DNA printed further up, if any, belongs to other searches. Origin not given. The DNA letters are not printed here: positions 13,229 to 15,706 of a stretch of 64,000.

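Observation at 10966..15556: Compact 4-gene operon: tandem-AAA+ ATPase plus three uncharacterised proteins (two paralogs) inside a defense-island context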

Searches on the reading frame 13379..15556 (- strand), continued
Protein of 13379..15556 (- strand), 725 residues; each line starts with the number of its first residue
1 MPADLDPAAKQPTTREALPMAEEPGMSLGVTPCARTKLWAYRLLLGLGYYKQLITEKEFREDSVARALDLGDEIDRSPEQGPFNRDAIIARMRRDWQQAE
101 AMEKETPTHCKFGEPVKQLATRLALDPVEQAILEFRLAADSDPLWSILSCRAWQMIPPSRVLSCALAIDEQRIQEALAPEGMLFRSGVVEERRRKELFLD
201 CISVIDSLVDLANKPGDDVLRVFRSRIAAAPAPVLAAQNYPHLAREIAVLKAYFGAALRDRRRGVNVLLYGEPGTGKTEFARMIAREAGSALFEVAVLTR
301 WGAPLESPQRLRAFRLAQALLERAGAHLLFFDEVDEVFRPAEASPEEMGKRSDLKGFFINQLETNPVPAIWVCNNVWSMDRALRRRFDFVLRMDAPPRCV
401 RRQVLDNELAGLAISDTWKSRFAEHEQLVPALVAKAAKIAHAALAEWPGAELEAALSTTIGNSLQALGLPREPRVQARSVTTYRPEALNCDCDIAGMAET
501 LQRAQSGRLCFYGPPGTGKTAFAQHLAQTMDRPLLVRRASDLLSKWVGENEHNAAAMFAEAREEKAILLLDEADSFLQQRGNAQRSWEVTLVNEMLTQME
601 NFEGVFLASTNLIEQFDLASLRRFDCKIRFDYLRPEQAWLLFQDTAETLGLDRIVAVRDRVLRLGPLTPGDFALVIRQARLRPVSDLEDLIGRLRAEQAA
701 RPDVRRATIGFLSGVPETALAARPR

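Call 76: find_homologous_proteins(query=window:13379-15556:-, max_evalue=1e-40)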
Query window:13379-15556:- (725 aa): 135 proteins with E <= 1e-40 among 8000 candidates; the best 120 are listed.
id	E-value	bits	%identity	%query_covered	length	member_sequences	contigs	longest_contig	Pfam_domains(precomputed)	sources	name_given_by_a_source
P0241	0.0e+0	1618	100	100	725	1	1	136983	PF13173.13,PF20030.6,PF00004.36,PF13401.13,PF13238.13,PF05496.19,PF14532.13,PF07728.21,PF13191.13,PF13479.13,PF05729.19,PF02367.24,PF13521.13,PF13207.13,PF00910.29,PF13481.13,PF20720.4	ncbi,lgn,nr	ncbi:MAG: AAA family ATPase [Betaproteobacteria bacterium]|nr:AAA family ATPase [Betaproteobacteria 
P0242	0.0e+0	1353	84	100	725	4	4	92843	PF06068.20,PF01443.25,PF00004.36,PF13401.13,PF13238.13,PF05496.19,PF07728.21,PF13191.13,PF13479.13,PF05729.19,PF02367.24,PF13521.13,PF13207.13,PF00910.29,PF13481.13,PF20720.4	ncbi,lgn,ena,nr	ncbi:Proteasome-associated ATPase [Burkholderiales bacterium]|nr:Proteasome-associated ATPase [Burkh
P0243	0.0e+0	1316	83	100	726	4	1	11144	PF00004.36,PF13401.13,PF13238.13,PF05496.19,PF14532.13,PF07728.21,PF13191.13,PF13479.13,PF05729.19,PF02367.24,PF13521.13,PF13207.13,PF00910.29,PF13481.13,PF20720.4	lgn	-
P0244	0.0e+0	1298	84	96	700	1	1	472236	PF00004.36,PF13401.13,PF13238.13,PF05496.19,PF07728.21,PF13191.13,PF13479.13,PF05729.19,PF02367.24,PF13207.13,PF00910.29,PF20720.4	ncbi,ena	-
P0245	5.5e-197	675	48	97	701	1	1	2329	PF13479.13,PF05729.19,PF02367.24,PF00910.29,PF00004.36,PF13401.13,PF13238.13,PF05496.19,PF07728.21,PF13191.13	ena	-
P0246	1.4e-190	654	48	92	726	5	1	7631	PF13086.13,PF01443.25,PF13604.13,PF00004.36,PF13401.13,PF13238.13,PF05496.19,PF07728.21,PF13191.13,PF12775.14,PF05729.19,PF02367.24,PF13521.13,PF00910.29,PF20720.4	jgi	-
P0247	3.1e-176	606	44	91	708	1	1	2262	PF13173.13,PF07724.21,PF05729.19,PF00004.36,PF13401.13,PF13238.13,PF07728.21,PF13191.13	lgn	-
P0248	5.2e-173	596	48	82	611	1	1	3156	PF13086.13,PF01443.25,PF00004.36,PF13401.13,PF13238.13,PF05496.19,PF07728.21,PF13191.13,PF12775.14,PF05729.19,PF02367.24,PF13521.13,PF00910.29,PF20720.4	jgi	jgi:SpoVK/Ycf46/Vps4 family AAA+-type ATPase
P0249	1.4e-171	591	44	91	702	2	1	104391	PF02367.24,PF13521.13,PF13207.13,PF00910.29,PF00004.36,PF13401.13,PF13238.13,PF05496.19,PF07728.21,PF20720.4,PF13191.13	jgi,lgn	jgi:SpoVK/Ycf46/Vps4 family AAA+-type ATPase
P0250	5.0e-165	569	42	95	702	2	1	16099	PF02367.24,PF13521.13,PF00004.36,PF13401.13,PF13238.13,PF05496.19,PF07728.21,PF20720.4,PF13191.13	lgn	-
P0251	1.2e-156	542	44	93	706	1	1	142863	PF05729.19,PF00910.29,PF00004.36,PF13401.13,PF13238.13,PF05496.19,PF07728.21,PF13191.13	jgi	-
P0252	1.1e-153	532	53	65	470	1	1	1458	PF13086.13,PF01443.25,PF13604.13,PF00004.36,PF13401.13,PF13238.13,PF05496.19,PF07728.21,PF13191.13,PF12775.14,PF05729.19,PF02367.24,PF13521.13,PF00910.29,PF20720.4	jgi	-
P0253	4.4e-135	470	41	97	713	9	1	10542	PF13671.13,PF00004.36,PF13401.13,PF13238.13,PF05496.19,PF07728.21,PF13191.13,PF13479.13,PF05729.19,PF02367.24,PF13521.13,PF13207.13,PF00910.29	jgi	-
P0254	2.6e-130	455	39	95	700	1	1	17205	PF13479.13,PF00004.36,PF13401.13,PF13238.13,PF05673.20,PF07728.21,PF13191.13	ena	-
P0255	1.4e-125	439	38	94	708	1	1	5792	PF13173.13,PF00004.36,PF13401.13,PF13238.13,PF05496.19,PF01637.25,PF07728.21,PF13191.13,PF13479.13,PF07724.21,PF24883.3,PF05729.19,PF02367.24,PF13521.13,PF13207.13,PF00910.29,PF27394.1,PF20720.4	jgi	-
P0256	1.1e-124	436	37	93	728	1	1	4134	PF05729.19,PF13521.13,PF00004.36,PF13401.13,PF13238.13,PF05496.19,PF07728.21,PF13191.13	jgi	jgi:transitional endoplasmic reticulum ATPase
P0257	1.4e-122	429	38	93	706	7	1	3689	PF13173.13,PF20030.6,PF06068.20,PF13671.13,PF00004.36,PF13401.13,PF13238.13,PF05496.19,PF14532.13,PF01637.25,PF07728.21,PF13191.13,PF13479.13,PF07724.21,PF24883.3,PF12775.14,PF05729.19,PF02367.24,PF13521.13,PF13207.13,PF00910.29,PF01078.28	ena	-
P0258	3.0e-118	415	38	93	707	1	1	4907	PF13173.13,PF20030.6,PF13671.13,PF00004.36,PF13401.13,PF13238.13,PF05496.19,PF14532.13,PF01637.25,PF07728.21,PF13191.13,PF13479.13,PF07724.21,PF24883.3,PF05729.19,PF02367.24,PF13521.13,PF13207.13,PF00910.29,PF01078.28,PF20720.4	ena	-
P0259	1.6e-116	409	37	93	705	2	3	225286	PF13173.13,PF20030.6,PF13671.13,PF00004.36,PF13401.13,PF13238.13,PF05496.19,PF01637.25,PF07728.21,PF13191.13,PF13479.13,PF07724.21,PF24883.3,PF12774.14,PF05729.19,PF02367.24,PF13521.13,PF13207.13,PF00910.29,PF01078.28,PF20720.4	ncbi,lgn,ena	ncbi:MAG: ATP-binding protein [Pseudomonadota bacterium]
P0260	3.6e-113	398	36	93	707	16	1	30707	PF13173.13,PF20030.6,PF13671.13,PF00004.36,PF13401.13,PF13238.13,PF05496.19,PF01637.25,PF07728.21,PF13191.13,PF13479.13,PF24883.3,PF05729.19,PF02367.24,PF13521.13,PF13207.13,PF00910.29,PF01078.28,PF20720.4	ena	-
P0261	6.1e-112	394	41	82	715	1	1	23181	PF20030.6,PF13479.13,PF13521.13,PF00910.29,PF00004.36,PF13401.13,PF13238.13,PF05496.19,PF07728.21,PF13191.13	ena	-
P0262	1.3e-110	389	38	93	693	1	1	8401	PF06068.20,PF00004.36,PF13401.13,PF13238.13,PF05496.19,PF14532.13,PF01637.25,PF07728.21,PF13191.13,PF01695.24,PF13479.13,PF00158.33,PF07724.21,PF12775.14,PF05729.19,PF02367.24,PF00910.29,PF01078.28,PF20720.4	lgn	-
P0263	1.9e-109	386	38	79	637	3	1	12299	PF20030.6,PF05729.19,PF13521.13,PF13671.13,PF00910.29,PF00004.36,PF13401.13,PF13238.13,PF05496.19,PF07728.21,PF13191.13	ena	-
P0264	1.1e-107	380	40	77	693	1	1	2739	PF02367.24,PF13521.13,PF00910.29,PF00004.36,PF13401.13,PF05496.19,PF07728.21,PF13191.13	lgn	-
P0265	3.1e-107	378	37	93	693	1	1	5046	PF05729.19,PF02367.24,PF13521.13,PF00910.29,PF00004.36,PF13401.13,PF05496.19,PF07728.21,PF13191.13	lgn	-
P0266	1.8e-106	376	38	84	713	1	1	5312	PF13671.13,PF00004.36,PF13401.13,PF13238.13,PF05496.19,PF07728.21,PF13191.13,PF13479.13,PF05729.19,PF02367.24,PF13521.13,PF00910.29,PF01078.28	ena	-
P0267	2.3e-106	375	36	93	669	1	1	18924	PF13671.13,PF00004.36,PF13401.13,PF13238.13,PF05496.19,PF07728.21,PF13191.13,PF22977.3,PF24883.3,PF05729.19,PF13521.13,PF00910.29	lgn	-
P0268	9.1e-106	373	34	94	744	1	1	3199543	PF13173.13,PF05729.19,PF02367.24,PF00910.29,PF00004.36,PF13401.13,PF13238.13,PF01637.25,PF07728.21,PF13191.13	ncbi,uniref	ncbi:AAA family ATPase [Neisseria sp. Ec49-e6-T10]|uniref:AAA family ATPase n=1 Tax=Neisseria sp. Ec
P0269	1.2e-105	373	37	83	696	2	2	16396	PF13173.13,PF20030.6,PF13671.13,PF00004.36,PF13401.13,PF13238.13,PF05496.19,PF07728.21,PF13191.13,PF13479.13,PF07724.21,PF00005.34,PF05729.19,PF02367.24,PF13521.13,PF13207.13,PF00910.29,PF20720.4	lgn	-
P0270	3.7e-105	371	36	94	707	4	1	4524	PF13479.13,PF05729.19,PF02367.24,PF13521.13,PF00910.29,PF00004.36,PF13401.13,PF05496.19,PF07728.21,PF13481.13,PF13191.13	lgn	-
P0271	3.3e-103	365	31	94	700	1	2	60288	PF13173.13,PF00004.36,PF13401.13,PF13238.13,PF05673.20,PF05496.19,PF01637.25,PF07728.21,PF13191.13,PF13479.13,PF25201.1,PF00005.34,PF05729.19,PF13207.13,PF00910.29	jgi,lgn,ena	-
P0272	5.3e-103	364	36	93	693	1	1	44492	PF06068.20,PF00004.36,PF13401.13,PF05496.19,PF14532.13,PF07728.21,PF13191.13,PF01695.24,PF02367.24,PF13521.13,PF00910.29,PF20720.4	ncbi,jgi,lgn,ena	-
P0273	2.8e-101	359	33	94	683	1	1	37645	PF13173.13,PF13207.13,PF00004.36,PF13401.13,PF13238.13,PF05496.19,PF07728.21,PF13191.13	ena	-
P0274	2.9e-101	358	40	74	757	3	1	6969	PF13173.13,PF00270.36,PF13671.13,PF00004.36,PF13401.13,PF13238.13,PF05496.19,PF01637.25,PF07728.21,PF13191.13,PF24883.3,PF05729.19,PF13521.13,PF13207.13,PF00910.29,PF01078.28,PF25199.2,PF13481.13,PF20720.4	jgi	jgi:AAA+ superfamily predicted ATPase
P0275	4.6e-100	354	34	94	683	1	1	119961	PF13173.13,PF13207.13,PF00004.36,PF13401.13,PF13238.13,PF05496.19,PF07728.21,PF13191.13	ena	-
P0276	1.6e-99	353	33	94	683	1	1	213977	PF13173.13,PF13207.13,PF00004.36,PF13401.13,PF13238.13,PF05496.19,PF07728.21,PF13191.13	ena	-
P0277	3.6e-99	352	36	78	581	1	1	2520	PF13173.13,PF05707.19,PF13671.13,PF00004.36,PF13401.13,PF13238.13,PF05496.19,PF07728.21,PF13191.13,PF24883.3,PF05729.19,PF13521.13,PF13207.13,PF00910.29,PF20720.4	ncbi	-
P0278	5.8e-99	351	38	75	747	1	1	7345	PF00270.36,PF06068.20,PF00004.36,PF13401.13,PF13238.13,PF05496.19,PF01637.25,PF07728.21,PF13191.13,PF01695.24,PF13479.13,PF05729.19,PF02367.24,PF13521.13,PF13207.13,PF00910.29,PF13481.13,PF20720.4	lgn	-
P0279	7.1e-99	351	38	85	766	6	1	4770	PF13173.13,PF06068.20,PF13245.13,PF13671.13,PF00004.36,PF13401.13,PF13238.13,PF05496.19,PF07728.21,PF13191.13,PF01695.24,PF24883.3,PF05729.19,PF02367.24,PF13521.13,PF13207.13,PF00910.29,PF20720.4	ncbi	-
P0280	5.6e-98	348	33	94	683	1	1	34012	PF13173.13,PF13207.13,PF00004.36,PF13401.13,PF13238.13,PF05496.19,PF07728.21,PF20720.4,PF13191.13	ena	-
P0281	6.7e-98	347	34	94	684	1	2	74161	PF13173.13,PF06068.20,PF00004.36,PF13401.13,PF13238.13,PF05496.19,PF07728.21,PF13191.13,PF01695.24,PF13479.13,PF24883.3,PF05729.19,PF00910.29,PF27394.1,PF20720.4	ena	-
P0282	5.4e-97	344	34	91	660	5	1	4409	PF13173.13,PF13479.13,PF00004.36,PF13401.13,PF13238.13,PF05496.19,PF07728.21,PF13191.13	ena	-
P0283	5.3e-96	341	37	88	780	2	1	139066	PF13173.13,PF01057.24,PF06068.20,PF13604.13,PF13671.13,PF00004.36,PF13401.13,PF13238.13,PF05496.19,PF01637.25,PF07728.21,PF13191.13,PF01695.24,PF13479.13,PF07724.21,PF24883.3,PF05729.19,PF02367.24,PF13521.13,PF13207.13,PF00910.29,PF01078.28,PF20720.4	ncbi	-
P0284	3.8e-93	332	33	88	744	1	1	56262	PF13479.13,PF00910.29,PF00004.36,PF05496.19,PF07728.21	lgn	-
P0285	6.2e-92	328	33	93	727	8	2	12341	PF13173.13,PF00004.36,PF13401.13,PF13238.13,PF05673.20,PF05496.19,PF14532.13,PF07728.21,PF13191.13,PF13479.13,PF00158.33,PF05729.19,PF02367.24,PF00910.29,PF20720.4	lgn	-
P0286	7.4e-91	324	32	93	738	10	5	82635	PF13173.13,PF00004.36,PF13401.13,PF13238.13,PF05673.20,PF05496.19,PF14532.13,PF07728.21,PF13191.13,PF13479.13,PF00158.33,PF02367.24,PF00910.29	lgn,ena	-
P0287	1.1e-90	324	32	93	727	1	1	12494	PF13173.13,PF00004.36,PF13401.13,PF13238.13,PF05496.19,PF14532.13,PF07728.21,PF13191.13,PF13479.13,PF00158.33,PF05729.19,PF02367.24,PF00910.29,PF20720.4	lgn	-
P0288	1.8e-90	323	34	82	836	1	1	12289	PF01057.24,PF06068.20,PF00004.36,PF13401.13,PF05496.19,PF07728.21,PF13191.13,PF01695.24,PF07724.21,PF13521.13,PF13207.13,PF00910.29,PF01078.28,PF20720.4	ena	-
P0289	3.3e-89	319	38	72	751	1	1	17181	PF06068.20,PF13671.13,PF00004.36,PF13401.13,PF13238.13,PF05496.19,PF07728.21,PF13191.13,PF01583.27,PF05729.19,PF02367.24,PF13521.13,PF00910.29,PF20720.4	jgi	jgi:SpoVK/Ycf46/Vps4 family AAA+-type ATPase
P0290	8.8e-88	314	35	92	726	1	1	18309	PF13671.13,PF00004.36,PF13401.13,PF13238.13,PF05496.19,PF07728.21,PF13191.13,PF05729.19,PF02367.24,PF13521.13,PF13207.13,PF00910.29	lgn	-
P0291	5.0e-86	308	35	86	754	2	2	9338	PF13173.13,PF13604.13,PF13671.13,PF00004.36,PF13401.13,PF05496.19,PF07728.21,PF13191.13,PF01695.24,PF05729.19,PF02367.24,PF13521.13,PF00910.29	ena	-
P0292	5.7e-85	305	36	74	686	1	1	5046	PF13173.13,PF13479.13,PF05729.19,PF13521.13,PF13671.13,PF00910.29,PF00004.36,PF13401.13,PF13238.13,PF05496.19,PF07728.21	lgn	-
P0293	6.7e-85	304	34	82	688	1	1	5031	PF13173.13,PF13671.13,PF00004.36,PF13401.13,PF13238.13,PF05496.19,PF07728.21,PF13191.13,PF01695.24,PF13479.13,PF13521.13,PF00910.29,PF13481.13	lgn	-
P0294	1.1e-84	304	35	82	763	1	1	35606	PF20030.6,PF13604.13,PF13671.13,PF00004.36,PF13401.13,PF13238.13,PF05496.19,PF07728.21,PF00931.29,PF13191.13,PF24883.3,PF13521.13,PF00910.29,PF01078.28,PF20720.4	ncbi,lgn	-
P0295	1.2e-84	304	35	90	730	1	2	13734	PF13479.13,PF05729.19,PF13521.13,PF13671.13,PF00910.29,PF00004.36,PF13401.13,PF07728.21,PF13191.13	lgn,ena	-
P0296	1.2e-84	304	35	90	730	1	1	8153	PF13479.13,PF05729.19,PF13521.13,PF13671.13,PF00910.29,PF00004.36,PF13401.13,PF07728.21,PF13191.13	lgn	-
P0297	1.4e-84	303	35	90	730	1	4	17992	PF13479.13,PF05729.19,PF13521.13,PF13671.13,PF00910.29,PF00004.36,PF13401.13,PF07728.21,PF13191.13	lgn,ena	-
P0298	1.9e-84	303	35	90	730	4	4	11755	PF13479.13,PF05729.19,PF13521.13,PF13671.13,PF00910.29,PF00004.36,PF13401.13,PF07728.21,PF13191.13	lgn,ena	-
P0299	2.4e-84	303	35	90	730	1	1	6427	PF13479.13,PF05729.19,PF13521.13,PF13671.13,PF00910.29,PF00004.36,PF13401.13,PF07728.21,PF13191.13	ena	-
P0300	2.7e-84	302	35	90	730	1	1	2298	PF13479.13,PF05729.19,PF13521.13,PF13671.13,PF00910.29,PF00004.36,PF13401.13,PF07728.21,PF13191.13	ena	-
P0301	4.6e-84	302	35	90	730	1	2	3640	PF13479.13,PF05729.19,PF13521.13,PF13671.13,PF00910.29,PF00004.36,PF13401.13,PF07728.21,PF13191.13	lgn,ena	-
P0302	5.0e-84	302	35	90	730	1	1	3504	PF13479.13,PF05729.19,PF13521.13,PF13671.13,PF00910.29,PF00004.36,PF13401.13,PF07728.21,PF13191.13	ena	-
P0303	7.5e-84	301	35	90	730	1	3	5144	PF13479.13,PF05729.19,PF13521.13,PF13671.13,PF00910.29,PF00004.36,PF13401.13,PF07728.21,PF13191.13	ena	-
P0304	1.1e-83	300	35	90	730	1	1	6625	PF13479.13,PF05729.19,PF13521.13,PF13671.13,PF00910.29,PF00004.36,PF13401.13,PF07728.21,PF13191.13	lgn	-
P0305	1.2e-83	300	35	90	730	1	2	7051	PF13479.13,PF05729.19,PF13521.13,PF13671.13,PF00910.29,PF00004.36,PF13401.13,PF07728.21,PF13191.13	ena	-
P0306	1.2e-83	300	35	90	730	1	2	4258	PF13479.13,PF05729.19,PF13521.13,PF13671.13,PF00910.29,PF00004.36,PF13401.13,PF07728.21,PF13191.13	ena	-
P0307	1.2e-83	300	35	90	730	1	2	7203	PF13479.13,PF05729.19,PF13521.13,PF13671.13,PF00910.29,PF00004.36,PF13401.13,PF07728.21,PF13191.13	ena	-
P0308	1.3e-83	300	35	90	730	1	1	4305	PF13479.13,PF05729.19,PF13521.13,PF13671.13,PF00910.29,PF00004.36,PF13401.13,PF07728.21,PF13191.13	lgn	-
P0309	1.3e-83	300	35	90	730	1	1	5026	PF13479.13,PF05729.19,PF13521.13,PF13671.13,PF00910.29,PF00004.36,PF13401.13,PF07728.21,PF13191.13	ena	-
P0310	1.3e-83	300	35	90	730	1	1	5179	PF13479.13,PF05729.19,PF13521.13,PF13671.13,PF00910.29,PF00004.36,PF13401.13,PF07728.21,PF13191.13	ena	-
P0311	1.3e-83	300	35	90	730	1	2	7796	PF13479.13,PF05729.19,PF13521.13,PF13671.13,PF00910.29,PF00004.36,PF13401.13,PF07728.21,PF13191.13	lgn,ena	-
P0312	1.5e-83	300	35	90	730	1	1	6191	PF13479.13,PF05729.19,PF13521.13,PF13671.13,PF00910.29,PF00004.36,PF13401.13,PF07728.21,PF13191.13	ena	-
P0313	1.6e-83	300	35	90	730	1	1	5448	PF13479.13,PF05729.19,PF13521.13,PF13671.13,PF00910.29,PF00004.36,PF13401.13,PF07728.21,PF13191.13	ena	-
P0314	1.6e-83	300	35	90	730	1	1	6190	PF13479.13,PF05729.19,PF13521.13,PF13671.13,PF00910.29,PF00004.36,PF13401.13,PF07728.21,PF13191.13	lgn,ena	-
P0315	1.6e-83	300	35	90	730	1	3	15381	PF13479.13,PF05729.19,PF13521.13,PF13671.13,PF00910.29,PF00004.36,PF13401.13,PF07728.21,PF13191.13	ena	-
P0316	1.7e-83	300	35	90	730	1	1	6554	PF13479.13,PF05729.19,PF13521.13,PF13671.13,PF00910.29,PF00004.36,PF13401.13,PF07728.21,PF13191.13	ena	-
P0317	1.7e-83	300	35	90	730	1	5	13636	PF13479.13,PF13521.13,PF13671.13,PF00910.29,PF00004.36,PF13401.13,PF07728.21,PF13191.13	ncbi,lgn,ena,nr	nr:AAA family ATPase [uncultured Cardiobacterium sp.]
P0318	1.7e-83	300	35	90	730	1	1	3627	PF13479.13,PF05729.19,PF13521.13,PF13671.13,PF00910.29,PF00004.36,PF13401.13,PF07728.21,PF13191.13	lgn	-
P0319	1.7e-83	300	35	90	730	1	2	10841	PF13479.13,PF05729.19,PF13521.13,PF13671.13,PF00910.29,PF00004.36,PF13401.13,PF07728.21,PF13191.13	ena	-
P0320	1.7e-83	300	35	90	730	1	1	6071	PF13479.13,PF05729.19,PF13521.13,PF13671.13,PF00910.29,PF00004.36,PF13401.13,PF07728.21,PF13191.13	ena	-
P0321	1.7e-83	300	35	90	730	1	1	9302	PF13479.13,PF05729.19,PF13521.13,PF13671.13,PF00910.29,PF00004.36,PF13401.13,PF07728.21,PF13191.13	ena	-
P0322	1.8e-83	300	35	90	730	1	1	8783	PF13479.13,PF05729.19,PF13521.13,PF13671.13,PF00910.29,PF00004.36,PF13401.13,PF07728.21,PF13191.13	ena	-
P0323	1.8e-83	300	35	90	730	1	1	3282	PF13479.13,PF05729.19,PF13521.13,PF13671.13,PF00910.29,PF00004.36,PF13401.13,PF07728.21,PF13191.13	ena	-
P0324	1.9e-83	300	35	90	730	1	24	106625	PF13479.13,PF05729.19,PF13521.13,PF13671.13,PF00910.29,PF00004.36,PF13401.13,PF07728.21,PF13191.13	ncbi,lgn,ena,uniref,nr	ncbi:AAA family ATPase [uncultured Cardiobacterium sp.]|uniref:AAA family ATPase n=1 Tax=uncultured 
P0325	1.9e-83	300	35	90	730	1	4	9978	PF13479.13,PF05729.19,PF13521.13,PF13671.13,PF00910.29,PF00004.36,PF13401.13,PF07728.21,PF13191.13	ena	-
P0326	1.9e-83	300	35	90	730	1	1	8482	PF13479.13,PF05729.19,PF13521.13,PF13671.13,PF00910.29,PF00004.36,PF13401.13,PF07728.21,PF13191.13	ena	-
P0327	2.0e-83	299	35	90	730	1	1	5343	PF13479.13,PF05729.19,PF13521.13,PF13671.13,PF00910.29,PF00004.36,PF13401.13,PF07728.21,PF13191.13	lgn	-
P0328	2.1e-83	299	35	90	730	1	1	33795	PF13479.13,PF05729.19,PF13521.13,PF13671.13,PF00910.29,PF00004.36,PF13401.13,PF07728.21,PF13191.13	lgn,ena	-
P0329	2.1e-83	299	35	90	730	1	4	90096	PF13479.13,PF05729.19,PF13521.13,PF13671.13,PF00910.29,PF00004.36,PF13401.13,PF07728.21,PF13191.13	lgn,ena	-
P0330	2.2e-83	299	35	90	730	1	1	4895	PF13479.13,PF05729.19,PF13521.13,PF13671.13,PF00910.29,PF00004.36,PF13401.13,PF07728.21,PF13191.13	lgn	-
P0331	2.3e-83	299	36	74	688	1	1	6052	PF13173.13,PF13671.13,PF00004.36,PF13401.13,PF13238.13,PF05496.19,PF07728.21,PF13479.13,PF05729.19,PF13521.13,PF00910.29,PF13481.13,PF20720.4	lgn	-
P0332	2.9e-83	299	35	90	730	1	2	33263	PF13479.13,PF05729.19,PF13521.13,PF13671.13,PF00910.29,PF00004.36,PF13401.13,PF07728.21,PF13481.13,PF13191.13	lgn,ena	-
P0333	2.9e-83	299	35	90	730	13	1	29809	PF13479.13,PF13521.13,PF13671.13,PF00910.29,PF00004.36,PF13401.13,PF07728.21,PF13191.13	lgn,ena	-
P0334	3.2e-83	299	35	90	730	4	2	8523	PF13479.13,PF05729.19,PF13521.13,PF13671.13,PF00910.29,PF00004.36,PF13401.13,PF07728.21,PF13191.13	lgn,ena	-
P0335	3.4e-83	299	35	90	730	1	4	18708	PF13479.13,PF05729.19,PF13521.13,PF13671.13,PF00910.29,PF00004.36,PF13401.13,PF07728.21,PF13191.13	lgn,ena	-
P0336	5.6e-83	298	35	90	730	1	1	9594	PF13479.13,PF13521.13,PF13671.13,PF00910.29,PF00004.36,PF13401.13,PF07728.21,PF13191.13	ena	-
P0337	6.7e-83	298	35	90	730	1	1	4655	PF05729.19,PF13521.13,PF13671.13,PF00910.29,PF00004.36,PF13401.13,PF05496.19,PF07728.21,PF13191.13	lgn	-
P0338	6.7e-83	298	35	90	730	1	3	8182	PF13479.13,PF05729.19,PF13521.13,PF13671.13,PF00910.29,PF00004.36,PF13401.13,PF07728.21,PF13191.13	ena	-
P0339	7.5e-83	298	35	90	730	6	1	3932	PF13479.13,PF05729.19,PF13521.13,PF13671.13,PF00910.29,PF00004.36,PF13401.13,PF07728.21,PF13191.13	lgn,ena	-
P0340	9.6e-83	297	39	69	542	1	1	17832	PF13173.13,PF13604.13,PF13671.13,PF00004.36,PF13401.13,PF13238.13,PF05496.19,PF07728.21,PF01695.24,PF07724.21,PF12775.14,PF02367.24,PF13521.13,PF13207.13,PF00910.29,PF01078.28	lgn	-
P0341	9.8e-83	297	35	90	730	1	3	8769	PF13479.13,PF13521.13,PF13671.13,PF00910.29,PF00004.36,PF13401.13,PF07728.21,PF13191.13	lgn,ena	-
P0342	1.1e-82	297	35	90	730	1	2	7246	PF13479.13,PF13521.13,PF13671.13,PF00910.29,PF00004.36,PF13401.13,PF07728.21,PF13191.13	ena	-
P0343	1.2e-82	297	32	90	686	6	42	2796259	PF13173.13,PF06068.20,PF13671.13,PF00004.36,PF13401.13,PF13238.13,PF05496.19,PF07728.21,PF13191.13,PF13479.13,PF05729.19,PF00910.29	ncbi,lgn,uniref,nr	ncbi:AAA family ATPase [Avibacterium paragallinarum]|uniref:ATP-binding protein n=1 Tax=Avibacterium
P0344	1.4e-82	297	36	71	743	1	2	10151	PF13671.13,PF00004.36,PF13401.13,PF05496.19,PF07728.21,PF13191.13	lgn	-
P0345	1.9e-82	296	34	90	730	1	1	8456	PF13521.13,PF13671.13,PF00004.36,PF13401.13,PF13191.13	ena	-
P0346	1.0e-80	291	34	89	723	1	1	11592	PF05729.19,PF02367.24,PF13521.13,PF00910.29,PF00004.36,PF13401.13,PF13238.13,PF05496.19,PF07728.21,PF13191.13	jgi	jgi:SpoVK/Ycf46/Vps4 family AAA+-type ATPase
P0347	2.4e-77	279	33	89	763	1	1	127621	PF13604.13,PF13521.13,PF00004.36,PF13401.13,PF05496.19,PF07728.21,PF20720.4,PF13191.13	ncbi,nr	ncbi:MAG: AAA family ATPase [Burkholderiales bacterium]|nr:AAA family ATPase [Burkholderiales bacter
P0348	7.4e-77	278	34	69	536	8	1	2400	PF05729.19,PF13521.13,PF00910.29,PF00004.36,PF13401.13,PF13238.13,PF05496.19,PF07728.21,PF13191.13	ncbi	ncbi:MAG: AAA family ATPase, partial [Gammaproteobacteria bacterium]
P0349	8.9e-76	274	36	81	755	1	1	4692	PF13671.13,PF00004.36,PF13401.13,PF13238.13,PF05496.19,PF07728.21,PF13191.13,PF13479.13,PF02367.24,PF13521.13,PF00910.29,PF13481.13,PF20720.4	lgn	-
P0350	3.0e-73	266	34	84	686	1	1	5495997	PF20030.6,PF13521.13,PF13671.13,PF13207.13,PF00910.29,PF00004.36,PF13401.13,PF13238.13,PF05496.19,PF07728.21,PF13191.13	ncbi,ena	-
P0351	9.5e-72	261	32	95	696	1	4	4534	PF07724.21,PF05729.19,PF13521.13,PF00910.29,PF00004.36,PF13401.13,PF13238.13,PF05496.19,PF14532.13,PF07728.21,PF01078.28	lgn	-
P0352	5.0e-69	252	32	82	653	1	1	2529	PF13173.13,PF20030.6,PF13086.13,PF06068.20,PF13671.13,PF00004.36,PF13401.13,PF13238.13,PF05496.19,PF14532.13,PF07728.21,PF13191.13,PF01695.24,PF13479.13,PF07724.21,PF05729.19,PF02367.24,PF13521.13,PF13207.13,PF00910.29,PF01078.28,PF20720.4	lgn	-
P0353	2.8e-68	249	33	75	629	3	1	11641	PF13173.13,PF13086.13,PF06068.20,PF13604.13,PF13671.13,PF00004.36,PF13401.13,PF13238.13,PF05496.19,PF07728.21,PF13191.13,PF01695.24,PF13479.13,PF24883.3,PF12775.14,PF05729.19,PF02367.24,PF13521.13,PF00910.29,PF01078.28,PF13481.13,PF20720.4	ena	-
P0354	6.2e-67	245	35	74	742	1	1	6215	PF13173.13,PF02367.24,PF13521.13,PF13671.13,PF00910.29,PF00004.36,PF13401.13,PF05496.19,PF07728.21,PF13481.13,PF13191.13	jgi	jgi:SpoVK/Ycf46/Vps4 family AAA+-type ATPase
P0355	1.2e-66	244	34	76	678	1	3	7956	PF02367.24,PF00910.29,PF00004.36,PF13401.13,PF13238.13,PF07728.21,PF13191.13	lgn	-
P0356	3.2e-66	243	45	28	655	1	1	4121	PF13086.13,PF06068.20,PF13671.13,PF00004.36,PF13401.13,PF13238.13,PF05496.19,PF07728.21,PF13191.13,PF01695.24,PF13479.13,PF00158.33,PF07724.21,PF05729.19,PF02367.24,PF13521.13,PF00910.29,PF01078.28,PF20720.4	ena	-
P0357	1.1e-65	241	33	87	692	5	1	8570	PF20030.6,PF13086.13,PF13671.13,PF00004.36,PF13401.13,PF13238.13,PF05496.19,PF07728.21,PF13191.13,PF05729.19,PF02367.24,PF13521.13,PF13207.13,PF00910.29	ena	-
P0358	6.9e-64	235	32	85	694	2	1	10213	PF00004.36,PF13401.13,PF13238.13,PF05496.19,PF14532.13,PF07728.21,PF13191.13,PF22977.3,PF13479.13,PF07724.21,PF05729.19,PF13521.13,PF00910.29,PF01078.28,PF20720.4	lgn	-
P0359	6.2e-63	232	33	72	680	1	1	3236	PF13521.13,PF13671.13,PF00910.29,PF00004.36,PF13401.13,PF07728.21,PF13191.13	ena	-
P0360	3.7e-61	226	34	77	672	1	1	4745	PF13671.13,PF00004.36,PF13401.13,PF13238.13,PF05496.19,PF07728.21,PF13191.13,PF01695.24,PF02367.24,PF13521.13,PF13207.13,PF00910.29,PF01078.28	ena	-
